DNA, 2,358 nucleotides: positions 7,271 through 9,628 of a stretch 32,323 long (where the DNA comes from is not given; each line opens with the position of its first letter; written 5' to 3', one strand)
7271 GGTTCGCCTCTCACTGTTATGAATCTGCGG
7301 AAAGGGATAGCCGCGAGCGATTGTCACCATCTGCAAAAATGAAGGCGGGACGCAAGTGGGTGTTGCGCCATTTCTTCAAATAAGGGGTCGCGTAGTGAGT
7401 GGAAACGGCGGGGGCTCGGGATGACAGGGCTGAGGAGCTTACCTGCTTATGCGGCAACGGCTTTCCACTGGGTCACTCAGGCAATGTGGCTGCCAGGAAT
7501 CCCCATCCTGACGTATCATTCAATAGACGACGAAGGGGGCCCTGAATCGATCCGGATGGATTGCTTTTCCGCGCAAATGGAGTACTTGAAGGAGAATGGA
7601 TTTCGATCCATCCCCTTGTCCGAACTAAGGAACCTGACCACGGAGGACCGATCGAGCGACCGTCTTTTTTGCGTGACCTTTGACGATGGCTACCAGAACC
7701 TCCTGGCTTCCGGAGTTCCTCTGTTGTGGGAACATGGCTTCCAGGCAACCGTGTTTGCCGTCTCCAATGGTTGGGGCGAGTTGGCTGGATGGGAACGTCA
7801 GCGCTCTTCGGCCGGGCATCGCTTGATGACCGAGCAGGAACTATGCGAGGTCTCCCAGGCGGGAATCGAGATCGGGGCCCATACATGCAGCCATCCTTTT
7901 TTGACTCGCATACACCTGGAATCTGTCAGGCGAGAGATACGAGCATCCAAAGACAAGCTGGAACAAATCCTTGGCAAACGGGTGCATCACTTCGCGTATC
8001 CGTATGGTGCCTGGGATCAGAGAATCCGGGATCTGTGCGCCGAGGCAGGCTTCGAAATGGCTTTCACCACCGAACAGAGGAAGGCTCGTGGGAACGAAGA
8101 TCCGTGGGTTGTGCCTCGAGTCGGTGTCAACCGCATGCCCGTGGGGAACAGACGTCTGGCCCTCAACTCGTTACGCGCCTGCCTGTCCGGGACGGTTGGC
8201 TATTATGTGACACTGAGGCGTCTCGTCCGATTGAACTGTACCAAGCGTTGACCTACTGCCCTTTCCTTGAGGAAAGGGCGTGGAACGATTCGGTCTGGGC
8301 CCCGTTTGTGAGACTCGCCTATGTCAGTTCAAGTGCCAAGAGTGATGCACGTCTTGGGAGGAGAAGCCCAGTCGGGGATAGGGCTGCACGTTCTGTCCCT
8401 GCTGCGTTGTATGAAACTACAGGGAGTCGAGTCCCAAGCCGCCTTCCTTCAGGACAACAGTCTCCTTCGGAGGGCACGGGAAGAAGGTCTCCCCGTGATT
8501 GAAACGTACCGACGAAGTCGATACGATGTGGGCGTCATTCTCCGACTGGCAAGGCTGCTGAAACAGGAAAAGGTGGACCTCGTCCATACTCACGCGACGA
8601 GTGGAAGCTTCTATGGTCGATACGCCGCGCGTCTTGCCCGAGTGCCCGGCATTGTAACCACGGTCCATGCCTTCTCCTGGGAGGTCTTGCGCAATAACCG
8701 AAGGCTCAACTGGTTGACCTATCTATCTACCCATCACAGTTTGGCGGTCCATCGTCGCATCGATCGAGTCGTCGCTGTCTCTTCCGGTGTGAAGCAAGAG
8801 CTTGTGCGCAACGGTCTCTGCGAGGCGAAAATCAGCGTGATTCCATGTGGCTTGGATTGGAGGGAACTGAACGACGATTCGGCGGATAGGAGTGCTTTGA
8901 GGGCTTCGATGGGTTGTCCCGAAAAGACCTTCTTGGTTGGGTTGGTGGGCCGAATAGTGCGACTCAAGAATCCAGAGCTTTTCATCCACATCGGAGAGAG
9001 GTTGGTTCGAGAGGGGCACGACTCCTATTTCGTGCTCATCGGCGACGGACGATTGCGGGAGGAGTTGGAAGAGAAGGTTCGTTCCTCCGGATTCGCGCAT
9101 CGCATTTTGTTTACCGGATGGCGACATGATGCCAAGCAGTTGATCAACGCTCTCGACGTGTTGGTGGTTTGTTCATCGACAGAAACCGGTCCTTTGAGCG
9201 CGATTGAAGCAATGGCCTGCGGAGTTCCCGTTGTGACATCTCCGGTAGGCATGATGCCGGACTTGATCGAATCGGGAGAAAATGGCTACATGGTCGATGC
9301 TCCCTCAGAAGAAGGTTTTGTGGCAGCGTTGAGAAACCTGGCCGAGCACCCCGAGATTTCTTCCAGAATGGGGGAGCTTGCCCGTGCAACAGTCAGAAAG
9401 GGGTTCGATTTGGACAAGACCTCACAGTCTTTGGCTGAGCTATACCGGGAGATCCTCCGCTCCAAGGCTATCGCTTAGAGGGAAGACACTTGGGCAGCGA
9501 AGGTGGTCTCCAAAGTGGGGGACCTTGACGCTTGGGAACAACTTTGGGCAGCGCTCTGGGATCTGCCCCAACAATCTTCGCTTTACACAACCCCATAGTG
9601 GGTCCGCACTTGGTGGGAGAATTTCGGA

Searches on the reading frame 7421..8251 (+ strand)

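Call 9: search_protein_families(library=pfam, proteins=[window:7421-8251:+], max_evalue=0.001)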
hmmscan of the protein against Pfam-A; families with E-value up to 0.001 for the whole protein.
window:7421-8251:+ (276 aa): 2 families
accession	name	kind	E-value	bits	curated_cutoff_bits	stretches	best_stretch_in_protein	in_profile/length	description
PF01522.26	Polysacc_deac_1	-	1e-26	93.8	23.1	1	79-213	5-123/124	Polysaccharide deacetylase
PF03065.20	Glyco_hydro_57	-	2.8e-06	27.3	21.2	1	149-222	103-177/291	Glycosyl hydrolase family 57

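Call 52: search_protein_families(library=ncbifam, proteins=[window:7421-8251:+], max_evalue=0.00001)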
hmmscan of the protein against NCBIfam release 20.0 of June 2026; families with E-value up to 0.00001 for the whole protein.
window:7421-8251:+ (276 aa): 10 families
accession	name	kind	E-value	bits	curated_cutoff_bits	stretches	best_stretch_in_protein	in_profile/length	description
TIGR03938.2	deacetyl_PgaB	equivalog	7.8e-18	64.1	321.9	1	29-156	5-143/621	poly-beta-1,6-N-acetyl-D-glucosamine N-deacetylase PgaB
NF011177.0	PRK14582.1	equivalog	1.8e-14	52.9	923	1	29-156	51-186/671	poly-beta-1,6-N-acetyl-D-glucosamine N-deacetylase PgaB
TIGR03933.1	PIA_icaB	equivalog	7.4e-14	51.8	248.35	1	15-238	8-231/245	intercellular adhesin biosynthesis polysaccharide N-deacetylase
NF011176.0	PRK14581.1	equivalog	8.4e-11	40.7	1091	1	29-158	51-188/673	poly-beta-1,6-N-acetyl-D-glucosamine N-deacetylase PgaB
TIGR04243.1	nodulat_NodB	equivalog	5e-10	39.2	240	1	85-212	6-119/197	chitooligosaccharide deacetylase NodB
TIGR02764.1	spore_ybaN_pdaB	equivalog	1.3e-09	38.1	237.4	1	134-213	53-123/191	polysaccharide deacetylase family sporulation protein PdaB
NF050820.1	PolSacchBiosHfsH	equivalog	1.3e-08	34.8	400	1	81-200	34-145/249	oligosaccharide deacetylase HfsH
NF045820.1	PgAcgDacpgdA_Strep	equivalog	8.4e-08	31.4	800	1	140-204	312-376/463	peptidoglycan-N-acetylglucosamine deacetylase PgdA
TIGR02873.1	spore_ylxY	hypoth_equivalog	1.4e-06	27.8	391.5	1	144-213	133-202/268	probable sporulation protein, polysaccharide deacetylase family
TIGR02884.1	spore_pdaA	equivalog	1.5e-06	28.1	298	0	137-215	77-157/224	delta-lactam-biosynthetic de-N-acetylase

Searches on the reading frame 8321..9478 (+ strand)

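Call 9: search_protein_families(library=pfam, proteins=[window:8321-9478:+], max_evalue=0.001)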
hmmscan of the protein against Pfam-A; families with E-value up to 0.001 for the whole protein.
window:8321-9478:+ (385 aa): 7 families
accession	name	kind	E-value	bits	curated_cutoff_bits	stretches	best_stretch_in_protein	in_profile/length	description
PF00534.26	Glycos_transf_1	-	1.7e-32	112.8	26.4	1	190-355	2-170/172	Glycosyl transferases group 1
PF13692.12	Glyco_trans_1_4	-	2.6e-30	106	27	1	205-342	3-141/142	Glycosyl transferases group 1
PF13439.12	Glyco_transf_4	-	9.6e-30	104.3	28.5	1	19-179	3-167/170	Glycosyltransferase Family 4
PF13579.12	Glyco_trans_4_4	-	4.9e-21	76.2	29.7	1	18-177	1-158/158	Glycosyl transferase 4-like domain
PF13524.12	Glyco_trans_1_2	-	1.5e-08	35.1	25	1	266-370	23-141/144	Glycosyl transferase-like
PF13477.12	Glyco_trans_4_2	-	1e-07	32.6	23.4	1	73-117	63-108/139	Glycosyl transferase 4-like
PF20706.3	GT4-conflict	-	1.3e-05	24.8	26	1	136-307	136-311/385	Family 4 Glycosyltransferase in conflict systems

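Call 52: search_protein_families(library=ncbifam, proteins=[window:8321-9478:+], max_evalue=0.00001)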
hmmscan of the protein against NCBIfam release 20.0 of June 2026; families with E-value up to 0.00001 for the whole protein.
window:8321-9478:+ (385 aa): 40 families (the best 25 are shown)
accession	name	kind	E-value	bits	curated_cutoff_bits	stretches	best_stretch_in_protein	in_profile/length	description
TIGR03088.1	stp2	hypoth_equivalog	6.2e-48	163.7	409.05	1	18-379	14-374/374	TIGR03088 family PEP-CTERM/XrtA system glycosyltransferase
TIGR03999.1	thiol_BshA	equivalog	7.5e-36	123.8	273.7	1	63-379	63-374/375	N-acetyl-alpha-D-glucosaminyl L-malate synthase BshA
TIGR04063.1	stp3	hypoth_equivalog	3.1e-30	105.3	442.05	1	17-379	27-396/397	TIGR04063 family PEP-CTERM/XrtA system glycosyltransferase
TIGR03449.1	mycothiol_MshA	equivalog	1.3e-28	100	462.5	1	74-379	92-404/406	D-inositol-3-phosphate glycosyltransferase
TIGR02149.1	glgA_Coryne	subfamily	4e-25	88.8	302.4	1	59-379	60-391/391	glycogen synthase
NF041876.1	EPS_EpsE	equivalog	1.1e-24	87.4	400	1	157-370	176-388/389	exopolysaccharide biosynthesis GT4 family glycosyltransferase EpsE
NF047684.1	TeichurnBiosyTuaC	equivalog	1.4e-23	83.5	550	1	145-379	163-390/391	teichuronic acid biosynthesis protein TuaC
NF053787.1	GlcN_PG_synth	equivalog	2.5e-23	82.5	480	1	121-379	118-360/361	N-acetylglucosaminyl phosphatidylglycerol synthase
NF011726.0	PRK15179.1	equivalog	2.4e-20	72.4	733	1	74-327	390-641/694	Vi polysaccharide biosynthesis protein TviE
NF041010.1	glycosy_Agl16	equivalog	1.4e-17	63.7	575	1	97-378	95-351/352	glycosylation protein Agl16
NF049988.1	MGlcDAGSynMgs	equivalog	2.8e-17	63.2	400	1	75-380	77-389/398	alpha-monoglucosyldiacylglycerol synthase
NF038298.1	EPS_HpsO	equivalog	3.1e-17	62.4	575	1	159-378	158-387/388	hormogonium polysaccharide biosynthesis glycosyltransferase HpsO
NF038295.1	EPS_HpsP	equivalog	7.4e-17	61.4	550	1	63-379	73-388/388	hormogonium polysaccharide biosynthesis glycosyltransferase HpsP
TIGR04157.1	glyco_rSAM_CFB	subfamily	1.2e-16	60.8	400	1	139-375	162-406/406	TIGR04157 family glycosyltransferase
NF050056.1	ProtGlycPglH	equivalog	7.2e-16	58.2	600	1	201-378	177-353/354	GalNAc-alpha-(1->4)-GalNAc-alpha-(1->3)-diNAcBac-PP-undecaprenol alpha-1,4-N-acetyl-D-galactosaminyltransferase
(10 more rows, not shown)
